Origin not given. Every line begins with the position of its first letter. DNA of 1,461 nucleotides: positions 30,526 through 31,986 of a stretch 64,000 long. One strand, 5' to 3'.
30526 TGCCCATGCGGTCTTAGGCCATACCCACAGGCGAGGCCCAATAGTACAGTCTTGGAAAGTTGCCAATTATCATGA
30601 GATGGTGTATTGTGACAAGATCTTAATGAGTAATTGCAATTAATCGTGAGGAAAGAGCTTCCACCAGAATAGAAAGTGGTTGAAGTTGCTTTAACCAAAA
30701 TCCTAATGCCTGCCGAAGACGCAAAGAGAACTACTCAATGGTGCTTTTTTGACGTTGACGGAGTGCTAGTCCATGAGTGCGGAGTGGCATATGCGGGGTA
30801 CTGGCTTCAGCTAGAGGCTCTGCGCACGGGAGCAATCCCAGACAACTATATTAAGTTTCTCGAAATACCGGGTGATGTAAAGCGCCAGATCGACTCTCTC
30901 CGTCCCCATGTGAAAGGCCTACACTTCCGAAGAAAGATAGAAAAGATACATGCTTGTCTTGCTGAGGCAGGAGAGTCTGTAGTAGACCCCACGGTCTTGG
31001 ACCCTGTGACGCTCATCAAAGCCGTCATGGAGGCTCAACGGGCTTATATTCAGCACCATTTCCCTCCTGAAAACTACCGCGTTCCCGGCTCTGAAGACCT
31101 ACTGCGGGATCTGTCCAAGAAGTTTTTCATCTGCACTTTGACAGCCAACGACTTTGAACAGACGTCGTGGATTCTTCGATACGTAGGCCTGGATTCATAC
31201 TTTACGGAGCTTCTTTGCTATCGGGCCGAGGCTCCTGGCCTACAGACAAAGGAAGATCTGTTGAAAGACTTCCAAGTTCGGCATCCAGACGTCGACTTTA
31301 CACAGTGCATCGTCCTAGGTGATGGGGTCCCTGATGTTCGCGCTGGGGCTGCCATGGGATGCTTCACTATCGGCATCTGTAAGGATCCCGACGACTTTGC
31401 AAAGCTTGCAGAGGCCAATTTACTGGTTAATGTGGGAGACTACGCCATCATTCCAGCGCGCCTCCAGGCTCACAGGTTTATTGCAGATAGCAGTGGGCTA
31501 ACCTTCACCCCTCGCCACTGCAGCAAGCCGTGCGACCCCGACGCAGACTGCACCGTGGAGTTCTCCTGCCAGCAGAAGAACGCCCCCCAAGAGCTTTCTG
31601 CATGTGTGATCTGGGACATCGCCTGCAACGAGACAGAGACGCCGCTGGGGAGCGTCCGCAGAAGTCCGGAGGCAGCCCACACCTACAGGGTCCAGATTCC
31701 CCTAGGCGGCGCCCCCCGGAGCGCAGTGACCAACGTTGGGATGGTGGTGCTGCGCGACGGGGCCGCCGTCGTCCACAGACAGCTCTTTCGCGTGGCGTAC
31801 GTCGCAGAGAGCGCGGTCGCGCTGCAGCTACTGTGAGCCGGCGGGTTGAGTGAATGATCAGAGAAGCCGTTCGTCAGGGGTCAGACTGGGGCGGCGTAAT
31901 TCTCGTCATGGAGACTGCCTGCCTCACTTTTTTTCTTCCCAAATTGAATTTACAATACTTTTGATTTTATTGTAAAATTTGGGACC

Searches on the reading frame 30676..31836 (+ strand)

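Call 10: search_protein_families(library=pfam, proteins=[window:30676-31836:+], max_evalue=0.01)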
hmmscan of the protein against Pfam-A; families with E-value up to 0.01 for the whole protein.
window:30676-31836:+ (386 aa): 2 families
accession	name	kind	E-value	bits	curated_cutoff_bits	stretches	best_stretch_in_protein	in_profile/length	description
PF00702.32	Hydrolase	-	2.8e-09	38.1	26.4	1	23-228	4-191/191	haloacid dehalogenase-like hydrolase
PF13419.12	HAD_2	-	0.00029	21.4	23.8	1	119-233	64-177/178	Haloacid dehalogenase-like hydrolase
